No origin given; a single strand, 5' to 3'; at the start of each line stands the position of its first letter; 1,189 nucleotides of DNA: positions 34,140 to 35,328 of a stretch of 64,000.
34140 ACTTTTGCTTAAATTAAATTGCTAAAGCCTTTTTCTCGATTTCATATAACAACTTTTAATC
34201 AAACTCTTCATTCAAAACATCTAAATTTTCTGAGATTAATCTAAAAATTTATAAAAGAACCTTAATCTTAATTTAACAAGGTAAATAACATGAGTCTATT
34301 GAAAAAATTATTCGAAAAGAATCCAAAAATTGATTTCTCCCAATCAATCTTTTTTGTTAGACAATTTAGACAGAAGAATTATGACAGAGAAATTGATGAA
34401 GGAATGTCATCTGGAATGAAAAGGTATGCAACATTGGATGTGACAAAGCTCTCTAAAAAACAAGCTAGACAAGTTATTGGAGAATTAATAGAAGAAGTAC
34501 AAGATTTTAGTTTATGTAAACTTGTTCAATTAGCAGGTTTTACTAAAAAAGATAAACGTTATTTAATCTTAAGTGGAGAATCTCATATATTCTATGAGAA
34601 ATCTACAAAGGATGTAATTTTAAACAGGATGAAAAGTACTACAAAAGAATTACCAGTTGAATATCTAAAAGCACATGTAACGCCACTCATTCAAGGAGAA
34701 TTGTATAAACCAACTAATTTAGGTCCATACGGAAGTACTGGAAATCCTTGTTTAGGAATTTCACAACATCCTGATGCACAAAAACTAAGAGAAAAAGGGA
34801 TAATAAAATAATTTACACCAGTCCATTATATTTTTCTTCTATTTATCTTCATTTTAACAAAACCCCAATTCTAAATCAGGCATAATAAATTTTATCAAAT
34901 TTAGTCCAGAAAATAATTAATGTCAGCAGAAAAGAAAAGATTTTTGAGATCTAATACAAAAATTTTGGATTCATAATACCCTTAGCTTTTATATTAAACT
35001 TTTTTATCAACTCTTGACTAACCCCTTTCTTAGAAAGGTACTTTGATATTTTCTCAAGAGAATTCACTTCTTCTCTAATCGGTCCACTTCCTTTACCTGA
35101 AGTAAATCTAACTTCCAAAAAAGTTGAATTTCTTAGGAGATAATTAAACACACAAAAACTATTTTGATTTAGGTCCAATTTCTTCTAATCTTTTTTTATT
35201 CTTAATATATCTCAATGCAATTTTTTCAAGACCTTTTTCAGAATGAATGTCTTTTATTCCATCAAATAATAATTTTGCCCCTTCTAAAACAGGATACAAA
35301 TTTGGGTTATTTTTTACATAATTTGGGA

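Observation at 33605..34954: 1.3-kb cargo segment bracketed by perfect 41-bp direct repeats that duplicate the 3' end of the metallophosphoesterase gene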

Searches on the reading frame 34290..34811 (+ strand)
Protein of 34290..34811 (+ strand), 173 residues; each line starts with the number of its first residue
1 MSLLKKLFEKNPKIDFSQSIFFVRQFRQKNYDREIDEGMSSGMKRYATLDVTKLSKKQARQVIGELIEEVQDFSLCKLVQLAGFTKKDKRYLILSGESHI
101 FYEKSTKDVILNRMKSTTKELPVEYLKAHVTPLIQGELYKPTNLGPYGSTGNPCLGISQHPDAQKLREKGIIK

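Call 7: search_protein_families(library=pfam, proteins=[window:34290-34811:+], max_evalue=0.01)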
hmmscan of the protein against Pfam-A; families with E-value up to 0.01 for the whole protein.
window:34290-34811:+ (173 aa): 0 families

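Call 10: find_encoding_contigs(protein=window:34290-34811:+, flank=6000, max_places=10)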
Protein window:34290-34811:+ (173 aa): 8 contigs read that carry it; 6 places shown.
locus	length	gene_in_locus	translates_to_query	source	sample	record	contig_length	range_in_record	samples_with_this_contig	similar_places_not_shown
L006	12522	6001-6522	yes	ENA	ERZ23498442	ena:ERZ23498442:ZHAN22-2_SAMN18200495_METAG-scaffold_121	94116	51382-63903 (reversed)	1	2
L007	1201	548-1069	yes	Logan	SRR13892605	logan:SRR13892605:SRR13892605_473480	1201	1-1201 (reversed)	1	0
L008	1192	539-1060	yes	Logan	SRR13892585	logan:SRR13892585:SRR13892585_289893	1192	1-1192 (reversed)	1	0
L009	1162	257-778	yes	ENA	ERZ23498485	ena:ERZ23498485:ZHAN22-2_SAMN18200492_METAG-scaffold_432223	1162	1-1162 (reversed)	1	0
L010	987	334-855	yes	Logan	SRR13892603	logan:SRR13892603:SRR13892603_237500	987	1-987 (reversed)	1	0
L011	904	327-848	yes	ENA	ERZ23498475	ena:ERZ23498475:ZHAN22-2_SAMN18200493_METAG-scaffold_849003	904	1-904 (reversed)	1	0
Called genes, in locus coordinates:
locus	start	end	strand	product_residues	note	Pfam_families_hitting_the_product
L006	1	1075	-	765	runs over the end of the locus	PF02359:CDC48_N, PF02933:CDC48_2 (weak), PF05496:RuvB_N (weak), PF00004:AAA, PF07724:AAA_2 (weak), PF17862:AAA_lid_3, PF00004:AAA, PF17862:AAA_lid_3, +24 more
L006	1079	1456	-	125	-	-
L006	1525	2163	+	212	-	-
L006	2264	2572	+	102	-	PF01096:Zn_ribbon_TFIIS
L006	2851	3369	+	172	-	-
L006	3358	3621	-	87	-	-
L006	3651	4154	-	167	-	PF04677:CwfJ_C_1 (weak), PF11969:DcpS_C (weak), PF01230:HIT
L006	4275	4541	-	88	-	-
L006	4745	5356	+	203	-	PF00149:Metallophos, PF12850:Metallophos_2, PF14582:Metallophos_3 (weak)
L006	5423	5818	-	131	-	PF01243:PNPOx_N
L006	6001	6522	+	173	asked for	-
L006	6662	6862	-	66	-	-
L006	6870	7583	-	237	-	PF05014:Nuc_deoxyrib_tr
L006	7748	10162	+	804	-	PF01751:Toprim, PF01131:Topoisom_bac, PF01396:Zn_ribbon_Top1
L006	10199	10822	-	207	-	PF07690:MFS_1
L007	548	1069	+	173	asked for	-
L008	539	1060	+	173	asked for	-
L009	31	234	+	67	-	PF13242:Hydrolase_like (weak)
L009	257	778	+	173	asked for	-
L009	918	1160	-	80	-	?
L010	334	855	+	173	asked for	-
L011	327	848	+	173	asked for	-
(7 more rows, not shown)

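Call 17: find_homologous_proteins(query=window:34290-34811:+, max_evalue=0.001)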
Query window:34290-34811:+ (173 aa): 23 proteins with E <= 0.001 among 39 candidates.
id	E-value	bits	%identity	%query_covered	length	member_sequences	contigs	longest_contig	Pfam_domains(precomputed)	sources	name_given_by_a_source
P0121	2.2e-108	377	100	100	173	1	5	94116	-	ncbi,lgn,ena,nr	ncbi:hypothetical protein KAJ87_01415 [Candidatus Pacearchaeota archaeon]|nr:hypothetical protein [C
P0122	2.3e-67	244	64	100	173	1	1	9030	-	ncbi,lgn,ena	-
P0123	5.9e-63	230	65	96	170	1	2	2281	-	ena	-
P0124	1.0e-60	222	61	93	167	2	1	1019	-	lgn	-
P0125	2.1e-59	218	57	100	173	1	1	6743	-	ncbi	-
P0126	1.6e-56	209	59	92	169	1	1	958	-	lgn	-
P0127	4.9e-54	201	58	90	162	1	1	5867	-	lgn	-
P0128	3.3e-53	198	54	100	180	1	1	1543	-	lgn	-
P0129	6.9e-53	197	56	91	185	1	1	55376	-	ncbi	-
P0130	6.4e-52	194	54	99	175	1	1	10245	-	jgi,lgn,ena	-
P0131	1.1e-51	193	46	100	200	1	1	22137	-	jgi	-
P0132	9.1e-49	183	55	93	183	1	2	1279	-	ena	-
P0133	4.5e-45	171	61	79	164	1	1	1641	-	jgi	jgi:hypothetical protein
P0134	5.2e-44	168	63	72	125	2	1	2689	-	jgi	-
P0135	1.1e-42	164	58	79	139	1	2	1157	-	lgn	-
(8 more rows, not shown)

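Call 28: search_protein_families(library=pfam, proteins=[L009:918-1160:-], max_evalue=0.01)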
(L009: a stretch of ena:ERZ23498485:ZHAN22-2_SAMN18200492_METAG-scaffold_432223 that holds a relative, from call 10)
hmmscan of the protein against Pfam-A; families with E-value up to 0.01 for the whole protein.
L009:918-1160:- (80 aa): 0 families

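Call 29: find_encoding_contigs(protein=P0122, flank=5000, max_places=3)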
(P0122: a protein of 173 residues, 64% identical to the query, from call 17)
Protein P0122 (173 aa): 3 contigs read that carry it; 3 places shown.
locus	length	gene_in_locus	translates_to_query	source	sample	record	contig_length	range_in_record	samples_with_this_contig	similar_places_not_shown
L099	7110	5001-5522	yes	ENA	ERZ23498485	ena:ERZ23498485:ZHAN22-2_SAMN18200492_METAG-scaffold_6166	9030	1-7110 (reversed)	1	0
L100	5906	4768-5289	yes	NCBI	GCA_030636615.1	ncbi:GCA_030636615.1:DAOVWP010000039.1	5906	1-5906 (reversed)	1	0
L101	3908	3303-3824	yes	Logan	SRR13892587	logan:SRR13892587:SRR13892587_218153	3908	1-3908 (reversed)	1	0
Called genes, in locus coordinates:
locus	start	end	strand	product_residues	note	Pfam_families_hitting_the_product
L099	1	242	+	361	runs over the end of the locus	PF00437:T2SSE (faint), PF04851:ResIII (faint), PF01637:ATPase_2, PF13191:AAA_16 (faint), PF13173:AAA_14, PF13401:AAA_22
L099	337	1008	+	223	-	-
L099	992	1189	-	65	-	-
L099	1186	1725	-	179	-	PF01047:MarR (faint), PF01909:NTP_transf_2, PF18765:Polbeta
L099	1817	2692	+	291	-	PF11449:ArsP_2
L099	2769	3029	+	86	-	PF05239:PRC (weak)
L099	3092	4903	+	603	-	PF00999:Na_H_Exchanger, PF02254:TrkA_N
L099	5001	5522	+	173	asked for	-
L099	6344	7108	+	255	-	?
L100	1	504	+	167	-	?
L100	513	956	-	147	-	-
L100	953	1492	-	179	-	PF01047:MarR (faint), PF01909:NTP_transf_2, PF18765:Polbeta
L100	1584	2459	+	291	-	PF11449:ArsP_2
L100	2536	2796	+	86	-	PF05239:PRC (weak)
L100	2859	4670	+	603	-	PF00999:Na_H_Exchanger, PF02254:TrkA_N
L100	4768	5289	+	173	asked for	-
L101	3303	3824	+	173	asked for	-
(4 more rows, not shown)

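Call 30: find_encoding_contigs(protein=P0129, flank=5000, max_places=3)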
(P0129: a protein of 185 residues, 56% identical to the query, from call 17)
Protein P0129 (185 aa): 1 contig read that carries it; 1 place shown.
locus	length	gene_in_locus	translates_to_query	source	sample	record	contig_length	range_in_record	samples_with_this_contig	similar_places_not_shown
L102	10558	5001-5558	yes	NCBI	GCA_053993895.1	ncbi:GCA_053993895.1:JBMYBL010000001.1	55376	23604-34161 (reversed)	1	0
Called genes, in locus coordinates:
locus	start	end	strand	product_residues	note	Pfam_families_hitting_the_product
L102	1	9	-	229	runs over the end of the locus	PF22625:ECR1_N_2, PF00013:KH_1 (weak), PF15985:KH_6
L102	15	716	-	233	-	PF01172:SBDS_N, PF09377:SBDS_domain_II, PF20268:SBDS_C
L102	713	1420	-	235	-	PF10584:Proteasome_A_N, PF00227:Proteasome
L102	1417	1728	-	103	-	PF01900:RNase_P_Rpp14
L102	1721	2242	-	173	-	PF01876:RNase_P_p30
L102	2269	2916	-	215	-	PF03848:TehB, PF06325:PrmA, PF02353:CMAS, PF05175:MTS, PF05724:TPMT, PF13489:Methyltransf_23, PF09445:Methyltransf_15, PF13847:Methyltransf_31, +3 more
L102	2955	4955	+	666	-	PF01841:Transglut_core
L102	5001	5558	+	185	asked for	-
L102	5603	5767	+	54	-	-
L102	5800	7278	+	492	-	PF01336:tRNA_anti-codon, PF00152:tRNA-synt_2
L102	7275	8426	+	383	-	PF02163:Peptidase_M50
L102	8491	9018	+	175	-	PF02002:TFIIE_alpha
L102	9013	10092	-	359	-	PF01266:DAO (faint), PF01494:FAD_binding_3 (weak), PF03486:HI0933_like (weak), PF05834:Lycopene_cycl (weak), PF07992:Pyr_redox_2 (weak), PF13450:NAD_binding_8 (weak)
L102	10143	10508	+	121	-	-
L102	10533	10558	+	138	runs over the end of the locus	PF02590:SPOUT_MTase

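Call 59: find_related_loci(query=window:34290-34808:+, collection=viral_contigs, flank=5000)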
Query window:34290-34808:+ (173 aa) in viral_contigs; peptide patterns used: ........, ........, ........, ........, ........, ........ (x = any residue, [..] = any of these).
14 stretches matched a pattern, but none encodes a relative of the query by tblastn (E <= 1e-3).

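Call 76: search_protein_families(library=padloc, proteins=[window:34290-34811:+], max_evalue=0.01)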
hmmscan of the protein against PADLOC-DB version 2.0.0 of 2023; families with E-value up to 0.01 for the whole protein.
window:34290-34811:+ (173 aa): 0 families

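Call 77: search_protein_families(library=ncbifam, proteins=[window:34290-34811:+], max_evalue=0.001)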
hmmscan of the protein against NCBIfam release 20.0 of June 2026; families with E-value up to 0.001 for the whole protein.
window:34290-34811:+ (173 aa): 0 families

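Call 91: predict_structure(alignment_id=A3)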
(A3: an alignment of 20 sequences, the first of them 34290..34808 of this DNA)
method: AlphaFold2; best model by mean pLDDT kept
length: 173 residues; sequences in the alignment: 20
mean_pLDDT: 83.5   pTM: 0.67
mean pLDDT of the five models: 83.5, 80.0, 79.5, 77.3, 76.7
residues with pLDDT >= 90: 86; 70-90: 61; 50-70: 15; < 50: 11
segments of 3 or more residues with pLDDT < 50: 1-10
pLDDT, mean of each block of 10 residues (from residue 1): 42 83 91 81 94 96 94 90 93 95 93 94 92 62 70 80 78 67
secondary structure, 60 per line:
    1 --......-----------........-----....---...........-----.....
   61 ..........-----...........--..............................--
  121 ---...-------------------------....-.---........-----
elements in order: H3-8 E20-27 H33-36 E40-50 H56-70 E76-86 E89-99 H100-118 E124-126 H161-168

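Call 93: fold_search(model_id=the predicted structure, library=pdb)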
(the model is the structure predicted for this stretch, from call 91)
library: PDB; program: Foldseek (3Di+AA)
matches with E <= 10: 1280; with E <= 0.001: 0
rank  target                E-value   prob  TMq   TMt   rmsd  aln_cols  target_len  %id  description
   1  9q74_A                2.8e-03  1.00  0.46  0.43   5.2       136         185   14  Crystal structure of T. brucei EIF4E5 in complex with EIF4G1 peptide and cap-4. (released 2026-01-21)
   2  9q73_A                5.1e-03  1.00  0.45  0.43   5.2       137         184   12  Crystal structure of T. brucei EIF4E5 in complex with EIF4G1 peptide (released 2026-01-21)
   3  6o80                  6.2e-03  1.00  0.39  0.38   5.1       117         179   14  Trypanosoma cruzi EIF4E5 translation initiation factor in complex with m7GTP (released 2019-05-01)
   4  9q75_C                7.9e-03  1.00  0.42  0.40   5.2       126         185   14  Crystal structure of T. cruzi EIF4E5 in complex with EIF4G1 peptide and cap-4. (released 2026-01-21)
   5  3ce8                  3.4e-02  0.90  0.29  0.49   7.0        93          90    9  Crystal structure of a duf3240 family protein (sbal_0098) from shewanella baltica os155 at 2.40 A resolution (released 2008-03-11)
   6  4uea_E                3.8e-02  0.94  0.37  0.38   6.6       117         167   13  Complex of D. melanogaster eIF4E with a designed 4E-binding protein (Form I) (released 2015-02-25)
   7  5aby_C                4.3e-02  0.80  0.33  0.32   7.4       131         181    9  Complex of C. elegans eIF4E-3 with the 4E-binding protein Mextli (released 2015-09-02)
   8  3m94_A                4.6e-02  0.66  0.30  0.29   8.1       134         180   10  Complex crystal structure of Ascaris suum eIF4E-3 with m2,2,7G cap (released 2011-07-20)
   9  4uec_A                4.9e-02  0.92  0.37  0.37   6.2       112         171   12  Complex of D. melanogaster eIF4E with eIF4G and cap analog (released 2015-02-25)
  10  6fc2_A                6.3e-02  0.63  0.30  0.30   7.6       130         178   14  Crystal structure of the eIF4E-Eap1p complex from Saccharomyces cerevisiae (released 2018-06-27)
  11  5aby_E                6.7e-02  0.80  0.33  0.32   6.2       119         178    8  Complex of C. elegans eIF4E-3 with the 4E-binding protein Mextli (released 2015-09-02)
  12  3m93_A                8.0e-02  0.47  0.29  0.28   8.1       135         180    9  Complex crystal structure of Ascaris suum eIF4E-3 with m7G cap (released 2011-07-20)
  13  6wi5_A                8.5e-02  0.92  0.34  0.58   5.3        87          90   15  De novo designed protein Foldit4 (released 2020-04-22)
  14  6fc2_C                1.0e-01  0.44  0.30  0.30   7.8       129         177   14  Crystal structure of the eIF4E-Eap1p complex from Saccharomyces cerevisiae (released 2018-06-27)
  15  5abu_A                1.2e-01  0.72  0.34  0.34   6.1       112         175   12  Complex of D. melanogaster eIF4E with the 4E-binding protein Mextli and cap analog (released 2015-09-02)
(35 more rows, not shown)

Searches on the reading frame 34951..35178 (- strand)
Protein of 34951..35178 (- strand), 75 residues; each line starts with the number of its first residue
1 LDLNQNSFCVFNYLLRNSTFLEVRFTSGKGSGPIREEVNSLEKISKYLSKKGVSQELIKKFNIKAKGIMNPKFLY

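Call 7: search_protein_families(library=pfam, proteins=[window:34951-35178:-], max_evalue=0.01)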
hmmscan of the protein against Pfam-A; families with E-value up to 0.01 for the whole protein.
window:34951-35178:- (75 aa): 0 families

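Call 28: search_protein_families(library=pfam, proteins=[window:34951-35151:-], max_evalue=0.01)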
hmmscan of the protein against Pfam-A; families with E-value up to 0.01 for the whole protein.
window:34951-35151:- (66 aa): 0 families

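Call 70: find_encoding_contigs(protein=window:34951-35151:-, flank=3000, max_places=10)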
Protein window:34951-35151:- (66 aa): 5 contigs read that carry it; 3 places shown.
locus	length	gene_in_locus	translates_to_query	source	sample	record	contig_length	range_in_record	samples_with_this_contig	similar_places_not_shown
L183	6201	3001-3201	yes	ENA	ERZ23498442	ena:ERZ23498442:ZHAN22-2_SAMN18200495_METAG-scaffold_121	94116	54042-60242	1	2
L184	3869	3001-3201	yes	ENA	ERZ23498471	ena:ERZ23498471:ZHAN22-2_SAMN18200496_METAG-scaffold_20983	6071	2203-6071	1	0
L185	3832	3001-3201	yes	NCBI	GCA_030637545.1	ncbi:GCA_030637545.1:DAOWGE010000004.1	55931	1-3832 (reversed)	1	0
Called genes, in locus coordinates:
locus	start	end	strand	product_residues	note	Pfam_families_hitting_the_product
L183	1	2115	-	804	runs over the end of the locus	PF01751:Toprim, PF01131:Topoisom_bac, PF01396:Zn_ribbon_Top1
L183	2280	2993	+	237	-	PF05014:Nuc_deoxyrib_tr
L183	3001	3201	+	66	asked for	-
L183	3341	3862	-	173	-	-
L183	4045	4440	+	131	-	PF01243:PNPOx_N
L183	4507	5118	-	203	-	PF00149:Metallophos, PF12850:Metallophos_2, PF14582:Metallophos_3 (weak)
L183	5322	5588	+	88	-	-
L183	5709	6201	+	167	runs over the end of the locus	PF04677:CwfJ_C_1 (weak), PF11969:DcpS_C (weak), PF01230:HIT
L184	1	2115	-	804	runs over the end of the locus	PF01751:Toprim, PF01131:Topoisom_bac, PF01396:Zn_ribbon_Top1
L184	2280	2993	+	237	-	PF05014:Nuc_deoxyrib_tr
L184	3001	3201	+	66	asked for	-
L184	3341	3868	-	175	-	?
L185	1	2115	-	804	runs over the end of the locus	PF01751:Toprim, PF01131:Topoisom_bac, PF01396:Zn_ribbon_Top1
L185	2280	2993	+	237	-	PF05014:Nuc_deoxyrib_tr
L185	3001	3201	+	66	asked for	-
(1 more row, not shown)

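Call 76: search_protein_families(library=padloc, proteins=[window:34951-35151:-], max_evalue=0.01)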
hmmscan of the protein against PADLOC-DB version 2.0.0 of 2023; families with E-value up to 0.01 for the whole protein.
window:34951-35151:- (66 aa): 0 families
